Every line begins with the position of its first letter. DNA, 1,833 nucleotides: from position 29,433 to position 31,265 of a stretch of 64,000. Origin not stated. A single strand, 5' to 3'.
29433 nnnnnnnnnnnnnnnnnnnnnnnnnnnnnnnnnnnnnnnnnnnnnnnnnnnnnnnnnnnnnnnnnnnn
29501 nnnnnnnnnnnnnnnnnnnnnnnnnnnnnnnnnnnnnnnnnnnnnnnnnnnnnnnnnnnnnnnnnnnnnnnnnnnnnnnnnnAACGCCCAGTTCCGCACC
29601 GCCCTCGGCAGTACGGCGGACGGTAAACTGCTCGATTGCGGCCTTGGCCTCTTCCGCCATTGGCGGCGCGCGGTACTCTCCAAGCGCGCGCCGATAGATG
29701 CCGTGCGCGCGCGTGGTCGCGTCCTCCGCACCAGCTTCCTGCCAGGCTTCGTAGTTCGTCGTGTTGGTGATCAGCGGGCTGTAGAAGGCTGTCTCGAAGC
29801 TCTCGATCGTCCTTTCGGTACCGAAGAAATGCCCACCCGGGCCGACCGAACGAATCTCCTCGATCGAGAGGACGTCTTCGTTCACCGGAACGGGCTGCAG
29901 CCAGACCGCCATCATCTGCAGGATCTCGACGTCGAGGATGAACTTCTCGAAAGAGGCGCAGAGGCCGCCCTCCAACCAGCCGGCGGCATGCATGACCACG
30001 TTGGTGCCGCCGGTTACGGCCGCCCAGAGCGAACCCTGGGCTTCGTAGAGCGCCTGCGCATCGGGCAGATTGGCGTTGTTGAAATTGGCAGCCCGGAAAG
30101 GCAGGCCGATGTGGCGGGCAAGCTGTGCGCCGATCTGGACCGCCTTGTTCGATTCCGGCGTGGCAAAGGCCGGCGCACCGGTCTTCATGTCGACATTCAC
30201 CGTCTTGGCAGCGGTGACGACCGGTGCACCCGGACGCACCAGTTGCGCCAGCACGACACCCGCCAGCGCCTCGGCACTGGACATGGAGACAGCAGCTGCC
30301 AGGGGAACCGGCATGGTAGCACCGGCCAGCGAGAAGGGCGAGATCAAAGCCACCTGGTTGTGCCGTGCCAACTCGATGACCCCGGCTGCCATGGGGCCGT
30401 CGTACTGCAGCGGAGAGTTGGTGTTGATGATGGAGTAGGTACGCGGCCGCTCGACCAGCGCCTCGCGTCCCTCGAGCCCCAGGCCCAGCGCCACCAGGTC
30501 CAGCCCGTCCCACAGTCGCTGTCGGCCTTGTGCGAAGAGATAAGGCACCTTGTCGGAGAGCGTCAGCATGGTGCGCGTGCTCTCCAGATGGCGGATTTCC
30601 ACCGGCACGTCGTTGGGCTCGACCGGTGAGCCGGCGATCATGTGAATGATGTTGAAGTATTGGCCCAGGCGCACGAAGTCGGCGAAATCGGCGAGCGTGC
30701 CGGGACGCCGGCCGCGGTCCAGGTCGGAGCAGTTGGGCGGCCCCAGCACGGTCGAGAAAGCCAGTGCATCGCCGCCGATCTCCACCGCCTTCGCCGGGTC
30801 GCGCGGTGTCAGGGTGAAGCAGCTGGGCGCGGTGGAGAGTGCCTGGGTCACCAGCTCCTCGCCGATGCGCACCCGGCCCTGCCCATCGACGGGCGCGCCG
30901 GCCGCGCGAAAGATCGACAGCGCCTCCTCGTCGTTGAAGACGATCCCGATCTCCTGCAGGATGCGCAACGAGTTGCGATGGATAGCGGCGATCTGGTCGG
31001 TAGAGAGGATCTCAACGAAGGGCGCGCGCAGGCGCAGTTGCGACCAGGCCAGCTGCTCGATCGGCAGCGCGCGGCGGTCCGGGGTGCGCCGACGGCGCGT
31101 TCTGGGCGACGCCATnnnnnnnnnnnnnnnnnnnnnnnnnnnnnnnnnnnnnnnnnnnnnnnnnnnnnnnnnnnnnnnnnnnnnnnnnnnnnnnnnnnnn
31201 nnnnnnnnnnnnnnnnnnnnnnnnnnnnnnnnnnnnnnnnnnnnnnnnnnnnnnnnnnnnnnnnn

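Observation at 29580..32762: Non-pyrrolysine MttB methyltransferase with no recognisable corrinoid partner, fused into an SDR-BKACE module (carnitine-type logic)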

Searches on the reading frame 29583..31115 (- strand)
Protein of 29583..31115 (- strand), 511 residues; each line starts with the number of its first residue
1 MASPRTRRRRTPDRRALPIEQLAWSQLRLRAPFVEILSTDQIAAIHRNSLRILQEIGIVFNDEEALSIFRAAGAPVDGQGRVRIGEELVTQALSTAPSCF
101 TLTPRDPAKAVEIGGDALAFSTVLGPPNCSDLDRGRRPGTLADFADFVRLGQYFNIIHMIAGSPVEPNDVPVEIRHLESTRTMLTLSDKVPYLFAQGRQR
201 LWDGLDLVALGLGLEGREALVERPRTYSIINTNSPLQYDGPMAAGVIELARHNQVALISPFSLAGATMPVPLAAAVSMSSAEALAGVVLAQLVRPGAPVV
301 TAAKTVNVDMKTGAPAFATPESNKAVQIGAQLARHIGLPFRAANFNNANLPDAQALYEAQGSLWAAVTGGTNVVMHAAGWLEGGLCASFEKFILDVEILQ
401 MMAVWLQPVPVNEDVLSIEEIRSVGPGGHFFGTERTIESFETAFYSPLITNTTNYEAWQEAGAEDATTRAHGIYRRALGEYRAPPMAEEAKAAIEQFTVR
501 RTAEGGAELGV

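Call 8: search_protein_families(library=pfam, proteins=[window:29583-31115:-])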
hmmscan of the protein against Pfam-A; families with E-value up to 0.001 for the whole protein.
window:29583-31115:- (511 aa): 1 family
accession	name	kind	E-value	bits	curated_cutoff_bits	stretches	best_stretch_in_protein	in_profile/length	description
PF06253.16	MTTB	-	8.6e-181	601.7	25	1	5-506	3-500/500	Trimethylamine methyltransferase (MTTB)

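Call 17: find_encoding_contigs(protein=window:29583-31115:-, flank=10000, max_places=6)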
Protein window:29583-31115:- (511 aa): 1 contig read that carries it; 1 place shown.
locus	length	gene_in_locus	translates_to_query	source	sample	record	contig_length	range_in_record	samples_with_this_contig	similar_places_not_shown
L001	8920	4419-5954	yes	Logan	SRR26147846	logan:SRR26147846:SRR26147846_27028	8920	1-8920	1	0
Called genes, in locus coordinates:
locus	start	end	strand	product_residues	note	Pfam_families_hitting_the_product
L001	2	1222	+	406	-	?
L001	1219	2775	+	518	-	PF02538:Hydantoinase_B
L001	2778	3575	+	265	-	PF00106:adh_short, PF01370:Epimerase (weak), PF08659:KR, PF23441:SDR, PF13561:adh_short_C2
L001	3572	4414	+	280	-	PF05853:BKACE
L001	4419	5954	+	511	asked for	PF06253:MTTB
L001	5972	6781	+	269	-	-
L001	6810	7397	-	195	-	PF02775:TPP_enzyme_C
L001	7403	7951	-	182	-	PF02776:TPP_enzyme_N (weak)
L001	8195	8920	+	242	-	?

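Call 18: find_related_loci(query=window:29583-31115:-, collection=genome_contigs, flank=10000)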
Query window:29583-31115:- (511 aa) in genome_contigs; peptide patterns used: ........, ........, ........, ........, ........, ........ (x = any residue, [..] = any of these).
76 stretches matched a pattern; 17 encode a relative of the query (tblastn E <= 1e-3); 17 distinct loci.
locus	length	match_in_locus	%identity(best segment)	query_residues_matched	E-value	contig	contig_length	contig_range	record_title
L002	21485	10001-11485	92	16-510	0e+0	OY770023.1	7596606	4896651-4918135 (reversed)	MAG: Rhodospirillales bacterium isolate 4fb11b76-7169-4195-a16a-2cd32d4b6a60 genome assembly, chromosome: 1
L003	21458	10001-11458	92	16-501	0e+0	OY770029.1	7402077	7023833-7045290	MAG: Rhodospirillales bacterium isolate c3d793b9-5a52-4c80-ad97-7d720a5a098c genome assembly, chromosome: 1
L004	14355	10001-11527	79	1-509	0e+0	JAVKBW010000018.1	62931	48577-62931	MAG: Alphaproteobacteria bacterium isolate F4-SAH-03 k141_41179, whole genome shotgun sequence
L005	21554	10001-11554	75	4-509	0e+0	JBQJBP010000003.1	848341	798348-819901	Rhodovibrionaceae bacterium A322 Scaffold3, whole genome shotgun sequence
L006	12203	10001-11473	62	19-509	0e+0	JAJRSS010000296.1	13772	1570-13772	MAG: Alphaproteobacteria bacterium isolate Dive96_bin1.131 k141_4830088, whole genome shotgun sequence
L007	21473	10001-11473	58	19-509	0e+0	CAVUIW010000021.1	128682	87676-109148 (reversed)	MAG: uncultured Alphaproteobacteria bacterium isolate MFD04651.bin.2.99 genome assembly, contig: contig_47257, whole gen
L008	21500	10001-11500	54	8-507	0e+0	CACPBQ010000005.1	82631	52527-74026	MAG: Rhodobacteraceae bacterium isolate AH-326-L19 genome assembly, contig: AH-326-L19_NODE_5, whole genome shotgun sequ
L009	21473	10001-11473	59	19-509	0e+0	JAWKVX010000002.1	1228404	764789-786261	MAG: Hyphomicrobiaceae bacterium isolate BC1.123 BC1.123.fa-2, whole genome shotgun sequence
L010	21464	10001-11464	49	19-506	1e-151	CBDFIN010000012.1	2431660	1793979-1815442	MAG: Rhizobiaceae bacterium isolate 5e49fc70-f0cd-43b9-b3fc-8775b83d2aff genome assembly, contig: contig_12, whole genom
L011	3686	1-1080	60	149-509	1e-155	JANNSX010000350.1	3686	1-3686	MAG: Hyphomicrobiaceae bacterium isolate SOY_31_metabat_122 SOY_31_k141_1577035, whole genome shotgun sequence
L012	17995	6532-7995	47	19-506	3e-148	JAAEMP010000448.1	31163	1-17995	MAG: Hyphomicrobiales bacterium isolate Bse_9 BseG_CONTIG3317950, whole genome shotgun sequence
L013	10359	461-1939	46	18-510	1e-147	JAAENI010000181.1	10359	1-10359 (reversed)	MAG: Hyphomicrobiales bacterium isolate Bse_28 BseG_CONTIG677649, whole genome shotgun sequence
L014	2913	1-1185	50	114-509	6e-138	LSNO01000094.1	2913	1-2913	MAG: SAR324 cluster bacterium SAR324-CTD7B Contig150268, whole genome shotgun sequence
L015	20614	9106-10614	42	5-506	1e-121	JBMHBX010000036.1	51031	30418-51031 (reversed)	MAG: Candidatus Puniceispirillaceae bacterium isolate STO1_bin.457 c_000000000036, whole genome shotgun sequence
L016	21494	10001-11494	47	6-507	2e-144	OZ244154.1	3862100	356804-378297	MAG: Aestuariivirgaceae bacterium isolate 5d58ee39-098d-494c-bd90-57b7a1f43d2a genome assembly, chromosome: 1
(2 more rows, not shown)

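Call 20: search_protein_families(library=ncbifam, proteins=[window:29583-31115:-], max_evalue=0.01)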
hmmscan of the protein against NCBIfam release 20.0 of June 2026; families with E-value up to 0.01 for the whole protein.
window:29583-31115:- (511 aa): 1 family
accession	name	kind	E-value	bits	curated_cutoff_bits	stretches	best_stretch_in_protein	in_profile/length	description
TIGR02369.2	trimeth_pyl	equivalog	1.6e-82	277.5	525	1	34-496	3-463/469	[trimethylamine--corrinoid protein] Co-methyltransferase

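Call 22: search_solved_structures(query=window:29583-31115:-, show_alignments=3, max_evalue=0.001)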
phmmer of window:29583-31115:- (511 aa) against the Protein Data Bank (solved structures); distinct sequences matched with E-value up to 0.001: 5.
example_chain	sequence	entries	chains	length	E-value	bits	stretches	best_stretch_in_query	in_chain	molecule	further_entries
4yyc_A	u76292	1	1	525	4.4e-99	335.5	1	18-501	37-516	Putative trimethylamine methyltransferase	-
2qne_A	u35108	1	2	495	5e-92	312.2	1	32-507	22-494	Putative methyltransferase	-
9yce_A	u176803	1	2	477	5.5e-92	312.1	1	32-507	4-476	Glycine betaine methyltransferase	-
7xcl_A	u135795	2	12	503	2e-43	151.9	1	34-486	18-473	Trimethylamine methyltransferase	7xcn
7xcm_A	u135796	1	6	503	2.8e-43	151.4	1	34-486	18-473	Trimethylamine methyltransferase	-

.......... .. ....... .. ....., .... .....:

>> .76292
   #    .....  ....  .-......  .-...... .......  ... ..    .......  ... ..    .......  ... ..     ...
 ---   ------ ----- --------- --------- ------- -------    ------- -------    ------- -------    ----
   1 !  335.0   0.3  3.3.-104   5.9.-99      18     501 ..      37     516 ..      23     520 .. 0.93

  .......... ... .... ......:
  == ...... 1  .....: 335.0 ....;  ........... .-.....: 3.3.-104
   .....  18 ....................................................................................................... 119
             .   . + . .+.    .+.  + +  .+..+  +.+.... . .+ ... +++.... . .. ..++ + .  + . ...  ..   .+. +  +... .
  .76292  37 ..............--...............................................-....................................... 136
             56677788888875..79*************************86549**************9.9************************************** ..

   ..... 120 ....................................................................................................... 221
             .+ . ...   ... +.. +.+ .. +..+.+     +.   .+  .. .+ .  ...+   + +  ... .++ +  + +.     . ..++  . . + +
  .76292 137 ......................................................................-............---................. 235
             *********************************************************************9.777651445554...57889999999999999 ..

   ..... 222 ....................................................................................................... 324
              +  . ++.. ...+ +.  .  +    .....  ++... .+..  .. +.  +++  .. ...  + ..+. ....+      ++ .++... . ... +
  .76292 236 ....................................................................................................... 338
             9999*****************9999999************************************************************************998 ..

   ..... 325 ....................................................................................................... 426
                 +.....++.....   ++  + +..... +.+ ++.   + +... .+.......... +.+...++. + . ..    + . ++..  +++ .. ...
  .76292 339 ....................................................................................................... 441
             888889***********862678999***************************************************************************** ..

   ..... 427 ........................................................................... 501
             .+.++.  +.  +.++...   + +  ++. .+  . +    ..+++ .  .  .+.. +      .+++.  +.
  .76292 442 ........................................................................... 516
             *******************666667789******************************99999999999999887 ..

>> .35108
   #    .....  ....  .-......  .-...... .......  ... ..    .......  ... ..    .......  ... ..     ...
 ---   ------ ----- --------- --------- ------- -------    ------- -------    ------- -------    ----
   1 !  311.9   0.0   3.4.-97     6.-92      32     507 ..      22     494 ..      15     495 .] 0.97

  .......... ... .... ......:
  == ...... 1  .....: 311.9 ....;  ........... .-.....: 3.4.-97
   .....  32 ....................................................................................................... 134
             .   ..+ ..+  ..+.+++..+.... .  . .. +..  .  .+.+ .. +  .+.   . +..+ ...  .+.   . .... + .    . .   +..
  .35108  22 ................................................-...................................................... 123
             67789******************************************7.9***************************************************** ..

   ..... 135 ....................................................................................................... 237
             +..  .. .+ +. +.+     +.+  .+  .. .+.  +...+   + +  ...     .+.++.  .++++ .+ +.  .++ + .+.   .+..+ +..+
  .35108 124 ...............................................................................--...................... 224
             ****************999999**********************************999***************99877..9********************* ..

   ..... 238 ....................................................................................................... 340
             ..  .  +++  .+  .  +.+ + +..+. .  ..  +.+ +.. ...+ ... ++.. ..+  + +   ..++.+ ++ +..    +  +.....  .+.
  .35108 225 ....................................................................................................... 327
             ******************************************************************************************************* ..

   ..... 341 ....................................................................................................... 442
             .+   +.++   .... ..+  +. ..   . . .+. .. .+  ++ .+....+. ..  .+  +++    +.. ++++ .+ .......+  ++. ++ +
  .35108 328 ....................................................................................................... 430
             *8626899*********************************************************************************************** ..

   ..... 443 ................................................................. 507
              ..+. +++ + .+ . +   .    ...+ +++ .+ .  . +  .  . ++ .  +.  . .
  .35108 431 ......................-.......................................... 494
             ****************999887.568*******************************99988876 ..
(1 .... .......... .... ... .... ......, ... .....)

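Call 61: search_dna_similar(query=window:29583-31115:-, collection=plasmids, mode=protein, max_rows=25)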
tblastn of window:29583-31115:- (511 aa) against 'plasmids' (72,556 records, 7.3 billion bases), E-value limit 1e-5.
Records with a match: 196; places in all: 253; records where one place covers at least 80% of the query: 144.
Best place of each record, by identity: <60% 196.
By first word of the organism name: Sinorhizobium 121; Leisingera 18; Mesorhizobium 10; Cereibacter 9; Ruegeria 5; Paracoccus 4; Rhizobium 4; Shinella 3; Phaeobacter 2; Rhodobacteraceae 2; and 15 more.
By predicted mobility (MOB-suite, as given by PLSDB): conjugative 74; non-mobilizable 72; mobilizable 50.
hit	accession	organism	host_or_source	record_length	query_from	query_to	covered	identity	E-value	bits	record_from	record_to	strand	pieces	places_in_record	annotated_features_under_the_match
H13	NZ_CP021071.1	Mesorhizobium sp. WSM1497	Biserrula pelecinus L.,cell ...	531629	17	506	96%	48.8%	3e-143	462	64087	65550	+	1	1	trimethylamine methyltransferase family protein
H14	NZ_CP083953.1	Mesorhizobium sp. B2-1-8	cell culture,soil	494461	19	509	96%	48.3%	4e-134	436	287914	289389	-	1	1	trimethylamine methyltransferase family protein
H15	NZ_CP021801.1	Sinorhizobium meliloti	Medicago sativa,Single Cell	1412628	19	507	96%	48.3%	4e-136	441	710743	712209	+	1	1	none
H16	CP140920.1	Sinorhizobium meliloti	Medicago lupulina,whole organism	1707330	19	507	96%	48.2%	5e-116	445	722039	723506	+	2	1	none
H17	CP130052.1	Sinorhizobium meliloti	Medicago,Cell culture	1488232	19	507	96%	48.2%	9e-116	444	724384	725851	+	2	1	none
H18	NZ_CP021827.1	Sinorhizobium meliloti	Medicago truncatula,Single Cell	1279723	19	507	96%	48.0%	4e-136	441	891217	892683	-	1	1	record has no annotation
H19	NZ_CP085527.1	Sinorhizobium meliloti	Medicago,cell culture,lupulina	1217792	19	507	96%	48.0%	7e-136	441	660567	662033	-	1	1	none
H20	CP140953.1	Sinorhizobium meliloti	Medicago lupulina,whole organism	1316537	19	507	96%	48.0%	7e-136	441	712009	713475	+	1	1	trimethylamine methyltransferase family protein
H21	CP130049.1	Sinorhizobium meliloti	Medicago,Cell culture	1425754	19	507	96%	48.0%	7e-136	441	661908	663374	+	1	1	trimethylamine methyltransferase family protein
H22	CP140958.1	Sinorhizobium meliloti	Medicago lupulina,whole organism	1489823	19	507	96%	48.0%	7e-136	441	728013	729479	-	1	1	trimethylamine methyltransferase family protein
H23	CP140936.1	Sinorhizobium meliloti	Medicago lupulina,whole organism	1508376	19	507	96%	48.0%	7e-136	441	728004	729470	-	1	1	trimethylamine methyltransferase family protein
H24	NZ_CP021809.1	Sinorhizobium meliloti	Medicago sativa,Single Cell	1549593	19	507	96%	48.0%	7e-136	441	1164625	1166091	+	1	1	none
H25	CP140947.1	Sinorhizobium meliloti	Medicago lupulina,whole organism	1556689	19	507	96%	48.0%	7e-136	441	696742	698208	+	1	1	trimethylamine methyltransferase family protein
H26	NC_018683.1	Sinorhizobium meliloti Rm41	-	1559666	19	507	96%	48.0%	7e-136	441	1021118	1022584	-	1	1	none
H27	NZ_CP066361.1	Sinorhizobium meliloti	Medicago lupulina L.,nodules of ...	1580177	19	507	96%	48.0%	7e-136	441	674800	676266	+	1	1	none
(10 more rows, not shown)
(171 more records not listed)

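Call 62: get_annotated_region(hit=H20, flank=15000)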
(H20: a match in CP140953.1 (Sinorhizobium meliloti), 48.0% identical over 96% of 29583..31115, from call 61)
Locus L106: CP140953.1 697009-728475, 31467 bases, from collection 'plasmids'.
description: Sinorhizobium meliloti strain ml47 plasmid pSymA, complete sequence
organism: Sinorhizobium meliloti (NCBI taxid 382)
taxonomy: Bacteria; Pseudomonadota; Alphaproteobacteria; Hyphomicrobiales; Rhizobiaceae; Sinorhizobium; Sinorhizobium meliloti
host: -; source: Medicago lupulina,whole organism; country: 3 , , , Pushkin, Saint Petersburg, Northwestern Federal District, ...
typing (MOB-suite, as given by PLSDB): conjugative; relaxase MOBQ; mating-pair formation MPF_T
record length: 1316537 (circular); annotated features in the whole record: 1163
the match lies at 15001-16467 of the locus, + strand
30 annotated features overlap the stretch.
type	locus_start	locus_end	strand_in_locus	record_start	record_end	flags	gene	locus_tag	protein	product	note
CDS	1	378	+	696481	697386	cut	-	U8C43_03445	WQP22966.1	aromatic ring-hydroxylating dioxygenase subunit alpha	-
CDS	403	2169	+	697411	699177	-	-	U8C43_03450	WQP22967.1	Rieske 2Fe-2S domain-containing protein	-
CDS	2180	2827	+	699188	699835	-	-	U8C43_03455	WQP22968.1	glutathione S-transferase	-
CDS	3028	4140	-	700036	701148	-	-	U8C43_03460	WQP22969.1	alanine--glyoxylate aminotransferase family protein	-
CDS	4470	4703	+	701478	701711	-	-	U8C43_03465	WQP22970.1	hypothetical protein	-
CDS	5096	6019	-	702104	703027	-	-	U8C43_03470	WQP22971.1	LysR family transcriptional regulator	-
CDS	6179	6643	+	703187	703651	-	-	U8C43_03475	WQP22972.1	(2Fe-2S)-binding protein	-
CDS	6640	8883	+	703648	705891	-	-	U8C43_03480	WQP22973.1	xanthine dehydrogenase family protein molybdopterin-binding subunit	-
CDS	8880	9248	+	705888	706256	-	-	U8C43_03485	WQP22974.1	cytochrome c family protein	-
CDS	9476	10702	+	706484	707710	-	-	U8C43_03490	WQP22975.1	MFS transporter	-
CDS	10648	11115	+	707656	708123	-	-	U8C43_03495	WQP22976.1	cyclophilin-like fold protein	-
CDS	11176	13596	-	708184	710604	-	-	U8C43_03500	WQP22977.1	FAD-dependent oxidoreductase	-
CDS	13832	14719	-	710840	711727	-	-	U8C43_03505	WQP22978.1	LysR substrate-binding domain-containing protein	-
CDS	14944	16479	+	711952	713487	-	-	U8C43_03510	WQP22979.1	trimethylamine methyltransferase family protein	-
CDS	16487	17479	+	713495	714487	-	-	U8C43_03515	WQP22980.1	GlxA family transcriptional regulator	-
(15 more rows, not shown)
